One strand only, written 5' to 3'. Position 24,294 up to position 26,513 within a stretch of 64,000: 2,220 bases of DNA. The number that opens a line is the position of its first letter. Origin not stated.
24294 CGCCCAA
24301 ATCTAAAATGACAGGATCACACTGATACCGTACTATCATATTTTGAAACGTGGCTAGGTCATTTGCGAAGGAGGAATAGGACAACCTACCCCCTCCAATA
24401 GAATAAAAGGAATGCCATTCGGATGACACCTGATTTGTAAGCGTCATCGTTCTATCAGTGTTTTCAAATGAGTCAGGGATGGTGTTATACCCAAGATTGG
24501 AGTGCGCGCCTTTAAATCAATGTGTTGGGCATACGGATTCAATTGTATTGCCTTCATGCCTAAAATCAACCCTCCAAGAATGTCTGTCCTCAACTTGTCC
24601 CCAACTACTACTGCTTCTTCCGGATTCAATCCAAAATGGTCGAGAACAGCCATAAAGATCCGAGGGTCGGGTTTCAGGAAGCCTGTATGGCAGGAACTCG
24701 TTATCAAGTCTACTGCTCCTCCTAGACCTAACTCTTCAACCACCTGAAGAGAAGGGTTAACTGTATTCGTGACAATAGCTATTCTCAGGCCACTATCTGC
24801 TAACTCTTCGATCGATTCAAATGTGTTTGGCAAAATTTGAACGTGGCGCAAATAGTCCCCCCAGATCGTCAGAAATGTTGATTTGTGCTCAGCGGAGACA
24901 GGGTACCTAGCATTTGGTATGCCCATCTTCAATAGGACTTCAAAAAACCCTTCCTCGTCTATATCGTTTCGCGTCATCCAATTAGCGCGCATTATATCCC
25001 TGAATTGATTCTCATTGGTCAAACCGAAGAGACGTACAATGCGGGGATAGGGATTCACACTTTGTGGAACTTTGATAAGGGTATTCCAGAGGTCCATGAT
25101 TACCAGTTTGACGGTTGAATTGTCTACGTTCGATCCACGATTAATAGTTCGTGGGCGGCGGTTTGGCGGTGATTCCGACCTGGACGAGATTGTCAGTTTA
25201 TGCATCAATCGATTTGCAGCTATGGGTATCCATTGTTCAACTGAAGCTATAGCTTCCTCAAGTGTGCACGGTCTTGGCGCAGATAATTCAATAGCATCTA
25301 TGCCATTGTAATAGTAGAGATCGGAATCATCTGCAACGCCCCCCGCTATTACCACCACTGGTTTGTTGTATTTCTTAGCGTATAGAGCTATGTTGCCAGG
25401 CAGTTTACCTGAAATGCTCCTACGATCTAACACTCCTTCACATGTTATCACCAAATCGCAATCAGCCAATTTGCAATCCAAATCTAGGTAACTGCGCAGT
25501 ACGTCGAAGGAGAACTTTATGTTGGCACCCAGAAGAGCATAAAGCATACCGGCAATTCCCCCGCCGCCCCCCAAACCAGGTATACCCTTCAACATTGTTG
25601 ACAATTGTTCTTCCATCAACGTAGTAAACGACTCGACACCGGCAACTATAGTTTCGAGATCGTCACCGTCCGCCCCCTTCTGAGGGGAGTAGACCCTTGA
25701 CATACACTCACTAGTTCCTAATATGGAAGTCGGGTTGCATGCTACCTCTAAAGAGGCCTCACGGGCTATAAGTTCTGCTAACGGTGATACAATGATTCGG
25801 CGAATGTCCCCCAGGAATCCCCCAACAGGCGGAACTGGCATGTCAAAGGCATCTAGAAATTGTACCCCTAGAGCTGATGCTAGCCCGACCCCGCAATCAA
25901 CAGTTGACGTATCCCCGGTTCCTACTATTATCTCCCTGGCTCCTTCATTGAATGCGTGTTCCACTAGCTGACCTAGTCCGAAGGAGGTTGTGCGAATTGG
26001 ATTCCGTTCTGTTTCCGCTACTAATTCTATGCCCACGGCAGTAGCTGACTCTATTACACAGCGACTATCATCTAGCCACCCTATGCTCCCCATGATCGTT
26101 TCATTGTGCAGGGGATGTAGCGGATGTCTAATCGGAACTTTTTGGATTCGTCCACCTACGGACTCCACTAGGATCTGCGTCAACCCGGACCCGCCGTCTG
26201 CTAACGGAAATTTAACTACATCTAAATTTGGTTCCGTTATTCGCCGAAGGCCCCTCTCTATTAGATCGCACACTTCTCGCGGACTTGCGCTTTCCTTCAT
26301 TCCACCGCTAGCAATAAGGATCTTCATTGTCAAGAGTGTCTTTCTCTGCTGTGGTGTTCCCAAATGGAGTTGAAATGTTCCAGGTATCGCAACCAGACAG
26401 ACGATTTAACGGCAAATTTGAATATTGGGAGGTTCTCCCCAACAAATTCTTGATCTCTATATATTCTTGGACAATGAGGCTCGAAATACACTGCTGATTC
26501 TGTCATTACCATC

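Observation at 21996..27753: Low-GC 5.7 kb island at the 3' end of tRNA-Val encoding an unassigned HIT / NTP-transferase / methyltransferase / glycerate-kinase::HAD / RHH gene set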

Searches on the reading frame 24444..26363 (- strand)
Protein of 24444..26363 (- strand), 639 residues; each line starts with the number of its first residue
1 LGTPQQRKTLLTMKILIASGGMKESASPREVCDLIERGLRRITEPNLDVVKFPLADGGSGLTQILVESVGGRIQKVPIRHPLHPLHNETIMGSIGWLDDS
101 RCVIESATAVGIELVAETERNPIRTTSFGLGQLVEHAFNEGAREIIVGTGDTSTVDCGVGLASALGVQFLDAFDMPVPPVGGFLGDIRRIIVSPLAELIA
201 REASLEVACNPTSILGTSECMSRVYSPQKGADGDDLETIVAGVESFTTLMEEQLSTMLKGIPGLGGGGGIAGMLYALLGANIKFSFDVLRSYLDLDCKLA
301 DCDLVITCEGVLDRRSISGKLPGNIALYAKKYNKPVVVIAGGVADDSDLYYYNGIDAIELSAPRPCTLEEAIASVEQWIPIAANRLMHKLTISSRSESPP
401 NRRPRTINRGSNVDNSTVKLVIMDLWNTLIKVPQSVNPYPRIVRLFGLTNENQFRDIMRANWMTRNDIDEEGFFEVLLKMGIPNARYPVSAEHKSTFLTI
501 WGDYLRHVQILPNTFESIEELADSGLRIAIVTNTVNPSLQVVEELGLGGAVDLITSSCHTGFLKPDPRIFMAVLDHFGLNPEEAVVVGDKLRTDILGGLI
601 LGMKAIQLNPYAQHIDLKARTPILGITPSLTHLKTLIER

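Call 4: search_protein_families(library=pfam, proteins=[window:24444-26363:-], max_evalue=0.01)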
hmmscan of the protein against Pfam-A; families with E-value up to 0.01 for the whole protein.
window:24444-26363:- (639 aa): 4 families
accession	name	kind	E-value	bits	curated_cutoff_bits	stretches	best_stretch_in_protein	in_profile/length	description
PF02595.20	Gly_kinase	-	1.2e-94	317.7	23.3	1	15-388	1-369/372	Glycerate kinase family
PF00702.32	Hydrolase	-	1.2e-17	65.4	26.4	1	418-598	1-187/191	haloacid dehalogenase-like hydrolase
PF13419.12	HAD_2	-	1.9e-15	57.9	23.8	1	493-606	61-176/178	Haloacid dehalogenase-like hydrolase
PF13242.12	Hydrolase_like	-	7.8e-10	39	22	1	564-606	4-46/75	HAD-hyrolase-like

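Call 5: search_protein_families(library=ncbifam, proteins=[window:24444-26363:-], max_evalue=0.01)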
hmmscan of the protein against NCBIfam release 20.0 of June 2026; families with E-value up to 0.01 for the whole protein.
window:24444-26363:- (639 aa): 41 families (the best 25 are shown)
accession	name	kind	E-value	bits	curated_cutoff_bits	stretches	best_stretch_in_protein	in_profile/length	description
TIGR00045.1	TIGR00045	subfamily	3.5e-91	306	168.45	1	14-390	1-372/375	glycerate kinase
NF007668.0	PRK10342.1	equivalog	6.3e-67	226.3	686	1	13-396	1-379/381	glycerate 2-kinase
NF007401.0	PRK09932.1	equivalog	1.4e-62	212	625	1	13-384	1-367/381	glycerate 3-kinase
TIGR02253.1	CTE7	subfamily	6.7e-22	78.3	169.75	1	493-610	78-196/221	TIGR02253 family HAD-type hydrolase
NF053830.1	RUBPPhHalo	equivalog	1e-18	67.8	330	1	500-613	94-208/234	ribulose-1,5-bisphosphate 5-phosphatase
TIGR02252.1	DREG-2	subfamily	6.2e-18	65.3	155.2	1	419-606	1-202/203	HAD hydrolase, REG-2-like, family IA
TIGR02254.1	YjjG_YfnB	equivalog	1.8e-16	60.3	159.9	1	459-624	54-211/223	YjjG family noncanonical pyrimidine nucleotidase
TIGR02247.1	HAD-1A3-hyp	subfamily_domain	1.2e-15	57.8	125.4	1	418-616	2-203/211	epoxide hydrolase N-terminal domain-like phosphatase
TIGR01668.1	YqeG_hyp_ppase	hypoth_equivalog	6.8e-13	48.5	89.1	1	507-613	41-140/170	YqeG family HAD IIIA-type phosphatase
NF006976.0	PRK09449.1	equivalog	1.2e-09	38.1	183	1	509-616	95-203/225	pyrimidine 5'-nucleotidase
TIGR01662.1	HAD-SF-IIIA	subfamily_domain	1.9e-09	37.7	44.6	1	508-609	24-139/141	HAD-IIIA family hydrolase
NF009695.0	PRK13222.1-2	equivalog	3.6e-09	36.4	225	1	494-635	78-220/226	phosphoglycolate phosphatase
TIGR01428.1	HAD_type_II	equivalog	1.1e-08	35.4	125.4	1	419-608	2-190/197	haloacid dehalogenase type II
TIGR01990.1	bPGM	equivalog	1.1e-08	35.3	189.4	1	505-590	85-169/187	beta-phosphoglucomutase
NF009697.0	PRK13222.1-4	equivalog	1.8e-08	34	327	1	509-608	94-193/232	phosphoglycolate phosphatase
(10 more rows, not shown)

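Call 11: find_homologous_proteins(query=window:24444-26363:-)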
Query window:24444-26363:- (639 aa): 26 proteins with E <= 0.001 among 8000 candidates.
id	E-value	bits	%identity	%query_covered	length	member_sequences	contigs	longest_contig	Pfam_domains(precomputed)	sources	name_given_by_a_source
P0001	0.0e+0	1305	100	91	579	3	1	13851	PF13419.13,PF00702.33,PF13242.13,PF02595.21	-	-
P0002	1.8e-57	214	39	51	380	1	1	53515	PF02595.21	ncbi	-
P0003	4.6e-57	212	34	60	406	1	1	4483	PF02595.21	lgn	-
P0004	5.7e-56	209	36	56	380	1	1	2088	PF02595.21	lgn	-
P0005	1.1e-55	208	35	57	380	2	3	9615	PF02595.21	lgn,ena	-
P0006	1.4e-54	204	37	57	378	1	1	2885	PF02595.21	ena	-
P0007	4.2e-54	203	37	57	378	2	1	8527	PF02595.21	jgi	-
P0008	1.3e-52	198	35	56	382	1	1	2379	PF02595.21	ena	-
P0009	1.1e-51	195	34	56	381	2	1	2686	PF02595.21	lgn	-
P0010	4.9e-51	192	34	56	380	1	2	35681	PF02595.21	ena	-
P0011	1.2e-49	188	33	59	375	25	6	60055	PF02595.21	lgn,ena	-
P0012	7.4e-48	182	33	59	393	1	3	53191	PF02595.21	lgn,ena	-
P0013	2.7e-47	180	36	50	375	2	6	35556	PF02595.21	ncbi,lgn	-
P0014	4.3e-47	179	34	54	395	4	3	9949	PF02595.21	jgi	jgi:glycerate kinase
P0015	8.6e-47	178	34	54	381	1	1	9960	PF02595.21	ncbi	-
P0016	1.7e-45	174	33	51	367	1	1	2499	PF02595.21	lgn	-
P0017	2.8e-45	173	31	59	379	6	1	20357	PF02595.21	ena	-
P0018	2.4e-43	167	33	60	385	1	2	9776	PF02595.21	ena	-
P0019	2.8e-42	163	34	51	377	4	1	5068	PF02595.21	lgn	-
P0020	4.3e-42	163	31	51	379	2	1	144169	PF02595.21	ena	-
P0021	1.4e-41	161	29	60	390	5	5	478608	PF02595.21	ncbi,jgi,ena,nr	ncbi:MAG TPA: glycerate kinase [Victivallales bacterium]|nr:glycerate kinase [Victivallales bacteriu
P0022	1.2e-37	148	36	46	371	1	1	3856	PF02595.21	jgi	-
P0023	8.8e-37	145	30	56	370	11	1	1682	PF02595.21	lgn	-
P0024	3.1e-34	137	30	59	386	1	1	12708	PF02595.21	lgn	-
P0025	1.4e-30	125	31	50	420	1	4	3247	PF02595.21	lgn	-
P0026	3.1e-26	110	29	57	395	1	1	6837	PF02595.21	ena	-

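Call 14: search_protein_families(library=padloc, proteins=[window:24444-26363:-], max_evalue=0.1)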
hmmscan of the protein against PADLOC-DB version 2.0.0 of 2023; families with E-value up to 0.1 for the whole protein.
window:24444-26363:- (639 aa): 0 families

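Call 15: search_protein_families(library=phrogs, proteins=[window:24444-26363:-], max_evalue=0.1)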
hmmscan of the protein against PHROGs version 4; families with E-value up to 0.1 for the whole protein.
window:24444-26363:- (639 aa): 4 families
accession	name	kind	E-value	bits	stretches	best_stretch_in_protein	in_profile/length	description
phrog_8468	-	other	2.3e-12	48.2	1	415-614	4-198/221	HAD-superfamily hydrolase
phrog_14393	-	other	0.00014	22.8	1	518-594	107-188/219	hydrolase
phrog_29467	-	unknown function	0.02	15.8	1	520-590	66-137/178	-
phrog_16932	-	unknown function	0.021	14.7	1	503-589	34-124/480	-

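Call 67: search_solved_structures(query=window:24444-26363:-, max_evalue=0.00001, show_alignments=2)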
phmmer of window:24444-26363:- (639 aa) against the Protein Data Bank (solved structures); distinct sequences matched with E-value up to 0.00001: 22.
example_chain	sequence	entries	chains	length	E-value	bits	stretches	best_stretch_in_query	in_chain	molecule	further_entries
3cwc_A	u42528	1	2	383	2.8e-65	224.5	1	12-386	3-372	Putative glycerate kinase 2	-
1to6_A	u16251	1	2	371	7.5e-37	130.6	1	13-391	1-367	Glycerate kinase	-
4ygq_A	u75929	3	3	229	3.4e-13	52.4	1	504-610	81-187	Hydrolase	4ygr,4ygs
6z1k_A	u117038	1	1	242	3.5e-09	39.2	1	506-610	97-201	BH32.6 protein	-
6q7p_A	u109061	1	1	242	4.7e-09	38.8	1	506-610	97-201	OE1.2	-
3k1z_A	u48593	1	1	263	6.9e-09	38.2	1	509-634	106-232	Haloacid dehalogenase-like hydrolase domain-containing protein 3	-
8bp1_A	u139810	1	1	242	7.2e-09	38.1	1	506-610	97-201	BHMeHis1.0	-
7o1d_A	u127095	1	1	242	7.3e-09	38.1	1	506-610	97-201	BH32.7 protein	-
3u26_A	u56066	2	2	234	7.4e-09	38.1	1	506-609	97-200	PF00702 domain protein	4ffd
6q7n_A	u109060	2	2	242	8e-09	38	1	506-609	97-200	BH32 | OE1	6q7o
6q7q_A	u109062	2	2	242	9.1e-09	37.8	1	506-610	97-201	OE1.3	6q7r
2hoq_A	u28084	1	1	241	1.1e-08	37.5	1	505-615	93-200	Putative HAD-hydrolase PH1655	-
1x42_A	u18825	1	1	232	1.2e-08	37.4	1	504-609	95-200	hypothetical protein PH0459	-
9ful_A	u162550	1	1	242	3.6e-08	35.8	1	506-610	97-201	Chain A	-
9fug_A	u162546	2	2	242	3.7e-08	35.8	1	506-610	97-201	SNAr1.3 (K39A) | Chain A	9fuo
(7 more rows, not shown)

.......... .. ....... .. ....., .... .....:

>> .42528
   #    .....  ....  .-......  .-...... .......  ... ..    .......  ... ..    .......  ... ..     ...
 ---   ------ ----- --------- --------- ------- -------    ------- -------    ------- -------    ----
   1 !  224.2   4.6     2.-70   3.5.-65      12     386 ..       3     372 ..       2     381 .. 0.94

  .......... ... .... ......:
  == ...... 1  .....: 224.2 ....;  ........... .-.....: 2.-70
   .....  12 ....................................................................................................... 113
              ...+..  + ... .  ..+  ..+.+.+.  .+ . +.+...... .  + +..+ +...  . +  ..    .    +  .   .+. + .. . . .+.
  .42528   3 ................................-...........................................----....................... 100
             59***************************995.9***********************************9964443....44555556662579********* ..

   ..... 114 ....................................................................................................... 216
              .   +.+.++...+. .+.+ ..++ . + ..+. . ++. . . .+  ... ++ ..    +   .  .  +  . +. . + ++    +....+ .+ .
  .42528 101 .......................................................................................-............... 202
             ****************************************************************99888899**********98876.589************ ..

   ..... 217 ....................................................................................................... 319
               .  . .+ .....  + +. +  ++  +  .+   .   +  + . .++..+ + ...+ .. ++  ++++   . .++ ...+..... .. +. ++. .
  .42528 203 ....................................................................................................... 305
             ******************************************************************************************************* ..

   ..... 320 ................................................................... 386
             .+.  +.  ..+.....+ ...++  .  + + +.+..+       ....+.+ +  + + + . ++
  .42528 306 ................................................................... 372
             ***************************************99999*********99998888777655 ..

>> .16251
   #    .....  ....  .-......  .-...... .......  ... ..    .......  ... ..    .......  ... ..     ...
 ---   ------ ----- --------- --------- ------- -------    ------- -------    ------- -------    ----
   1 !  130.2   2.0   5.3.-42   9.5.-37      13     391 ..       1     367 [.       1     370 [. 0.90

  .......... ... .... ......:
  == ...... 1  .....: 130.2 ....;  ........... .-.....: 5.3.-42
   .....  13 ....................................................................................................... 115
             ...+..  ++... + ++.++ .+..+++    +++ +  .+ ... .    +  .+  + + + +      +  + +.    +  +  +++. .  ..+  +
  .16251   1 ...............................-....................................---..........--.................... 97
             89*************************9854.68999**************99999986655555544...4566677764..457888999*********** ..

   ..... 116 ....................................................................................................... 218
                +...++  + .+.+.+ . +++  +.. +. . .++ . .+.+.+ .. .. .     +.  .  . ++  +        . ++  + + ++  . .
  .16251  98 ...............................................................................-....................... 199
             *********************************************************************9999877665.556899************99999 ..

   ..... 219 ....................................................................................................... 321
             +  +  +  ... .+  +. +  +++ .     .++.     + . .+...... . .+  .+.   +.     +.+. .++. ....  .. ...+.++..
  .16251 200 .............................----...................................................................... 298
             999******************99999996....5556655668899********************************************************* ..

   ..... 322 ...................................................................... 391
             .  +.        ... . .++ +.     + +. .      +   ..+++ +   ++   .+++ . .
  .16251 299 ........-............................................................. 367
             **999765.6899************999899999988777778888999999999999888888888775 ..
